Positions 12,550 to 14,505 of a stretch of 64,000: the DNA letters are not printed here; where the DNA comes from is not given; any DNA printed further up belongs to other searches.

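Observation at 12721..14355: Gamma-class methyltransferase with an internal C4 zinc ribbon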

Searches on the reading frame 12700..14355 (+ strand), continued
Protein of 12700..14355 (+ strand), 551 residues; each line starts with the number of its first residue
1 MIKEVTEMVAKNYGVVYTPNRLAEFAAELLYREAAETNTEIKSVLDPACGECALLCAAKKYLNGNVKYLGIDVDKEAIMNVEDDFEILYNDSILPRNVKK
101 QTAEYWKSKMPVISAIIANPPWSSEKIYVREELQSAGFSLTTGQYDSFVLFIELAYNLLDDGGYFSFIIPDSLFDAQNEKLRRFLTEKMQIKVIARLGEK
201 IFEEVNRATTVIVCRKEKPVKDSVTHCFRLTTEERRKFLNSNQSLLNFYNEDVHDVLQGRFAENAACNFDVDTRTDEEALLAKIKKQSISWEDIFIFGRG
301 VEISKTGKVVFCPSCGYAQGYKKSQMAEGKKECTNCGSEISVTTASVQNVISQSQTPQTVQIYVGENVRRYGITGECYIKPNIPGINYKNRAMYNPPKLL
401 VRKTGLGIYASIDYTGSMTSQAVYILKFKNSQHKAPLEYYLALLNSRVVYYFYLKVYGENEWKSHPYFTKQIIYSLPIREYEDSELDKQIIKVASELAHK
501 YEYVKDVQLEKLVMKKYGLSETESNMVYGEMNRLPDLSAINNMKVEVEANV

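Call 40: search_solved_structures(query=A2, max_evalue=0.001, show_alignments=4)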
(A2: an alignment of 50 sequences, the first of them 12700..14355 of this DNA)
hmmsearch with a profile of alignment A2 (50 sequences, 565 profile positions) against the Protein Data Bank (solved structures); distinct sequences matched with E-value up to 0.001: 32.
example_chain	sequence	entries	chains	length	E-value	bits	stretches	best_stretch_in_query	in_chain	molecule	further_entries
7qw5_A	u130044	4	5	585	1e-41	146.4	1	1-229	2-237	Modification methylase BseCI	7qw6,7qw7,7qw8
8cxz_A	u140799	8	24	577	1.7e-25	92.9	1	7-527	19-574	Site-specific DNA-methyltransferase (adenine-specific)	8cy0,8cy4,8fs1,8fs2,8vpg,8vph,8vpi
7lni_A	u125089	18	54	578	1.7e-25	92.9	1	7-527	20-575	Site-specific DNA-methyltransferase (adenine-specific)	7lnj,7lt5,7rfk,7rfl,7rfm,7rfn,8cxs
2f8l_A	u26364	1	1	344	6.8e-19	71.1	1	20-227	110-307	hypothetical protein lmo1582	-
3lkd_A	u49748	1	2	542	1.7e-18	69.7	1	10-230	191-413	Type I restriction-modification system methyltransferase subunit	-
7bst_D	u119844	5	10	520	2.3e-17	66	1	10-261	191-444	Type I restriction enzyme EcoR124II M protein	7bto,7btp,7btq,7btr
8w0p_A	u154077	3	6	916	2.6e-17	65.9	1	12-229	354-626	RM.BsaXI | site-specific DNA-methyltransferase (adenine-specific)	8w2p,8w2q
7vru_A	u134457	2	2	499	6.8e-14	54.6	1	8-236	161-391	Site-specific DNA-methyltransferase (adenine-specific)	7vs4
2ibs_A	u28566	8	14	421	1.3e-13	53.6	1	11-225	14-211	Modification methylase TaqI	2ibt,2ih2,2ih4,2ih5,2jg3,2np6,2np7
1aqi_A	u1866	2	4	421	2.8e-13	52.5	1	11-225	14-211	ADENINE-N6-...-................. TAQI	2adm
1aqj_A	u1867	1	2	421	2.8e-13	52.5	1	11-225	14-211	ADENINE-N6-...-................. TAQI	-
8c45_A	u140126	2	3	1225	2.9e-13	52.5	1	116-228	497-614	site-specific DNA-methyltransferase (adenine-specific)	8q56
2okc_A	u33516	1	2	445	1.6e-12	50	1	7-230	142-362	Type I restriction enzyme StySJI M protein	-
1g38_A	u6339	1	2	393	2.5e-12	49.4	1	39-225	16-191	MODIFICATION METHYLASE TAQI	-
9ewz_C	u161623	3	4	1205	4.2e-12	48.7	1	116-216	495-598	Adenine-specific methyltransferase BrxX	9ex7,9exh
3s1s_A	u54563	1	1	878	5e-12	48.4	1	14-233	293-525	restriction endonuclease BpuSI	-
7lo5_A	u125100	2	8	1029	1.3e-05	27.2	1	10-184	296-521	Site-specific DNA-methyltransferase (adenine-specific)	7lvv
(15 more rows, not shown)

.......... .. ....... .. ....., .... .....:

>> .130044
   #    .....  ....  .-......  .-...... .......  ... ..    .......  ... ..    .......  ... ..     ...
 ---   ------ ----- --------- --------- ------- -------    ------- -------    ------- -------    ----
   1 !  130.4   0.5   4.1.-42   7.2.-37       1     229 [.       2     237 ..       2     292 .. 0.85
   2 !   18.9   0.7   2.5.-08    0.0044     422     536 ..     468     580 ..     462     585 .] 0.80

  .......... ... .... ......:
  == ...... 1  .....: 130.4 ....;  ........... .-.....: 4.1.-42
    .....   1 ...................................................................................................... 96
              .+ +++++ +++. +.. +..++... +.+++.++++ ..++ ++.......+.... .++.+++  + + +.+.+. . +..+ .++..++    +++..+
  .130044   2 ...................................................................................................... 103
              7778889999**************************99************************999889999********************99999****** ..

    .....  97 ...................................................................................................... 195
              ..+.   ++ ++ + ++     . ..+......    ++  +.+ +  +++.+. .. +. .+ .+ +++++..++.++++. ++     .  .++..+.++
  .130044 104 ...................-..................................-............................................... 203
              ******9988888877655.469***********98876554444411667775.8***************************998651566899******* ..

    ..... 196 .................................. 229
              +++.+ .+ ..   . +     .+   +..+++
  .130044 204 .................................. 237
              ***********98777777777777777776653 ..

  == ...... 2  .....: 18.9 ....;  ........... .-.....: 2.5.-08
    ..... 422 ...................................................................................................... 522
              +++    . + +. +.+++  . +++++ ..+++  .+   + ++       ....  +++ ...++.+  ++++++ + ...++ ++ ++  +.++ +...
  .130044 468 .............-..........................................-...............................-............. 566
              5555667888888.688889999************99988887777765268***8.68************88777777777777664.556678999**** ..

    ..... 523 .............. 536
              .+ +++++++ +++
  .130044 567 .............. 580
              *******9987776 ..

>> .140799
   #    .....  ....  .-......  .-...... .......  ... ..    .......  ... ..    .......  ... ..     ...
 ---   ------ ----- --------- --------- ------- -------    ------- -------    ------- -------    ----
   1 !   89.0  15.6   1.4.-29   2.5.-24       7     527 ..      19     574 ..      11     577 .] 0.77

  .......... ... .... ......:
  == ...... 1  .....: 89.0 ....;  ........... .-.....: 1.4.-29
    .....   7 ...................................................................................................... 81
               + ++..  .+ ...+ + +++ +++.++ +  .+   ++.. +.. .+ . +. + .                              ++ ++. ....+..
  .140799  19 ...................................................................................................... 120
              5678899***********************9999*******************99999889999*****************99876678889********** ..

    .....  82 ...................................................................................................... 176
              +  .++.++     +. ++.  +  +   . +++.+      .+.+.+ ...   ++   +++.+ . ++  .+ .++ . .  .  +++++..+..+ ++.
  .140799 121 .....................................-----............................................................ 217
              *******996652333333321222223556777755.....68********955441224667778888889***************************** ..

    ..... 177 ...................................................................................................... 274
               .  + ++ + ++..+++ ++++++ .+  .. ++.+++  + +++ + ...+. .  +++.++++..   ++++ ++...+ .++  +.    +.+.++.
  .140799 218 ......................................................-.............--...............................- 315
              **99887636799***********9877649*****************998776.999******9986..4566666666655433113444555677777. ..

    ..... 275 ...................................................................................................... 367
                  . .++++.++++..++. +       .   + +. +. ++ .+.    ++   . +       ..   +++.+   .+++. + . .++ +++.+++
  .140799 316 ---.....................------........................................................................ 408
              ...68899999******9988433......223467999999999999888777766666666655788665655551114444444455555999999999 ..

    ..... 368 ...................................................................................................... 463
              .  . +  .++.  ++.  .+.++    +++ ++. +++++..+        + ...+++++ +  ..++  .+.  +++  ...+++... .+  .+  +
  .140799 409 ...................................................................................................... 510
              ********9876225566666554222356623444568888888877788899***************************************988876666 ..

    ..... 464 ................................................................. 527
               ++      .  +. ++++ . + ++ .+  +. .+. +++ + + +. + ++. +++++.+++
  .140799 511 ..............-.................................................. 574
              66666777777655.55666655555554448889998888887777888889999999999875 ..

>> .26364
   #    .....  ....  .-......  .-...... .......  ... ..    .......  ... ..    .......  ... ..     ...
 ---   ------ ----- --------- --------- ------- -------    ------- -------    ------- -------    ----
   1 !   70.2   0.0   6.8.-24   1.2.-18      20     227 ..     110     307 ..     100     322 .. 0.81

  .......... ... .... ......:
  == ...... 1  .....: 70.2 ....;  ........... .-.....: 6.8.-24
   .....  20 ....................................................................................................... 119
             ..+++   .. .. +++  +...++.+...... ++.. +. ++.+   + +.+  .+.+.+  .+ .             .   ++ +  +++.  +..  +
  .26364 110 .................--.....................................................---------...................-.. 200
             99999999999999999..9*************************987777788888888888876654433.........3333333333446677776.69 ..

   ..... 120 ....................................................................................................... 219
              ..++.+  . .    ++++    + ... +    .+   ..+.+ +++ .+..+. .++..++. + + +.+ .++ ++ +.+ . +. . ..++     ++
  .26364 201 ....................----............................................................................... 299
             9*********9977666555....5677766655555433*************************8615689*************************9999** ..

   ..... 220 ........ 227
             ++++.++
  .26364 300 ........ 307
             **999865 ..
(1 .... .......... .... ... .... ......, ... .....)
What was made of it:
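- Closest known: CamA. Same: Profile hits span catalytic and recognition domains for CamA, and for M.BseCI the catalytic domain plus the C-terminal part of the recognition domain in two separate stretches (call 40).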

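Call 48: search_dna_similar(query=window:12700-14355:+, collection=plasmids, mode=protein, max_evalue=1e-20, max_rows=25)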
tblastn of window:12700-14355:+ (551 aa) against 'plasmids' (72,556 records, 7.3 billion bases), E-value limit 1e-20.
Records with a match: 5; places in all: 5; records where one place covers at least 80% of the query: 2.
Best place of each record, by identity: <60% 5.
By first word of the organism name: Roseobacter 1; Paracoccus 1; Natrinema 1; Halorientalis 1; Rhodobacteraceae 1.
By predicted mobility (MOB-suite, as given by PLSDB): non-mobilizable 4; conjugative 1.
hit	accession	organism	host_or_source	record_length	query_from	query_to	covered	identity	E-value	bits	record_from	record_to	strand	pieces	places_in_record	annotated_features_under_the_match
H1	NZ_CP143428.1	Roseobacter litoralis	Fucus vesiculosus var. spiralis,cell ...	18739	14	527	93%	33.2%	5e-87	301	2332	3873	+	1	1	N-6 DNA methylase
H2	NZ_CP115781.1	Paracoccus aerodenitrificans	cell culture,sediment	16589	14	527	93%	32.2%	4e-86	298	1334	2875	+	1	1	N-6 DNA methylase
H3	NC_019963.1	Natrinema pellirubrum DSM 15624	-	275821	116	520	74%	22.4%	1e-23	113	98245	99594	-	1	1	N-6 DNA methylase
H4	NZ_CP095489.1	Halorientalis marina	cell culture,salt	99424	116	478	66%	24.8%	5e-24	114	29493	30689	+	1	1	N-6 DNA methylase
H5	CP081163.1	Rhodobacteraceae bacterium S2214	-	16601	102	315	38%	37.2%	3e-29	176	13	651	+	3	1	hypothetical protein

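Call 49: search_dna_similar(query=window:12700-14355:+, collection=phages, mode=protein, max_evalue=1e-20, max_rows=15)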
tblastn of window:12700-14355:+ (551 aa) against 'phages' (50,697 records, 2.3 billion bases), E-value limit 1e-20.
No match.
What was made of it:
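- Tried and rejected: A protein search of phages also found nothing (call 49).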

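Call 50: get_annotated_region(hit=H1, flank=5000)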
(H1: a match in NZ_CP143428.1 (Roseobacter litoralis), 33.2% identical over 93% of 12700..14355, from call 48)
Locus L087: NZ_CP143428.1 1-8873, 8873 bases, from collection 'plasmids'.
description: Roseobacter litoralis strain B14 plasmid pROLI18, complete sequence
organism: Roseobacter litoralis (NCBI taxid 42443)
taxonomy: Bacteria; Pseudomonadota; Alphaproteobacteria; Rhodobacterales; Roseobacteraceae; Roseobacter; Roseobacter litoralis
host: -; source: Fucus vesiculosus var. spiralis,cell culture,tidal flat area; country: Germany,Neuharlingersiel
typing (MOB-suite, as given by PLSDB): non-mobilizable
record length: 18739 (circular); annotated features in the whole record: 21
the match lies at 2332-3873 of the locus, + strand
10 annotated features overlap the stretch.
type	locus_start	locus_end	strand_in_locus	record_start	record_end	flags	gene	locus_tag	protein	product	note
CDS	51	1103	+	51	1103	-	-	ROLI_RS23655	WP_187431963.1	replication initiator protein A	-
CDS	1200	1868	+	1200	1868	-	-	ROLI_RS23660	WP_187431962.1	ParA family protein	-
CDS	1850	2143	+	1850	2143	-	-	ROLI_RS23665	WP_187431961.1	hypothetical protein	-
CDS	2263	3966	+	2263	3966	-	-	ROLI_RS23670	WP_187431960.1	N-6 DNA methylase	-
CDS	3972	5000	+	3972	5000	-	-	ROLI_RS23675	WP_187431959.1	DNA adenine methylase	GO:0009307 - DNA restriction-modification system [Evidence IEA]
CDS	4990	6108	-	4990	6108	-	-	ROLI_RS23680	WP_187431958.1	hypothetical protein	-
CDS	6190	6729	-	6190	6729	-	-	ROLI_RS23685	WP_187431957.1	recombinase family protein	GO:0006310 - DNA recombination [Evidence IEA]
CDS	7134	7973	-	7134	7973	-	-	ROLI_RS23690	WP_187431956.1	GIY-YIG nuclease family protein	-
CDS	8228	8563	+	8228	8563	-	-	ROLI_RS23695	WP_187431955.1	zinc ribbon domain-containing protein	-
CDS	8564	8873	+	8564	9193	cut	-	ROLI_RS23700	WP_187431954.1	hypothetical protein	-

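Call 51: get_annotated_region(hit=H3, flank=5000)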
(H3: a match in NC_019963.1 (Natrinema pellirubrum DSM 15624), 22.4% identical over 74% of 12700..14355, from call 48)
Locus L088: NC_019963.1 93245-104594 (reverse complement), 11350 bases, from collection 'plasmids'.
description: Natrinema pellirubrum DSM 15624 plasmid pNATPE02, complete sequence
organism: Natrinema pellirubrum DSM 15624 (NCBI taxid 797303)
taxonomy: Archaea; Euryarchaeota; Halobacteria; Halobacteriales; Natrialbaceae; Natrinema; Natrinema pellirubrum; Natrinema pellirubrum DSM 15624
host: -; source: -; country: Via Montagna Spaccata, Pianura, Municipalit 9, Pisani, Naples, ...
typing (MOB-suite, as given by PLSDB): non-mobilizable; mating-pair formation MPF_T
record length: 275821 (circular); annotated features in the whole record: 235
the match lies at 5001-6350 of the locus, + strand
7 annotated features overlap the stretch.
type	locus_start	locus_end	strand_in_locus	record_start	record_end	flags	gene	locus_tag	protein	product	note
CDS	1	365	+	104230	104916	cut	-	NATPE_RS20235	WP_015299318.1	SOS response-associated peptidase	GO:0018142 - obsolete protein-DNA covalent cross-linking [Evidence IEA]; GO:0009432 - SOS response [Evidence IEA]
CDS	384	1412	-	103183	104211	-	-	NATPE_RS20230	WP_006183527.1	Cdc6/Cdc18 family protein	-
CDS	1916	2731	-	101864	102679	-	-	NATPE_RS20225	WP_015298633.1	IS5-like element ISNpe14 family transposase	GO:0006313 - DNA transposition [Evidence IEA]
CDS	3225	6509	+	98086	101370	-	-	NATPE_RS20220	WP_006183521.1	N-6 DNA methylase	GO:0006306 - DNA methylation [Evidence IEA]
CDS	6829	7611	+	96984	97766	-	-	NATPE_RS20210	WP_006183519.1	hypothetical protein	-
CDS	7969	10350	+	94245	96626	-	-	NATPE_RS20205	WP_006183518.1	PD-(D/E)XK nuclease family protein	-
CDS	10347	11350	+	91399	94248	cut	-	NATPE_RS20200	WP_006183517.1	ATP-dependent DNA helicase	-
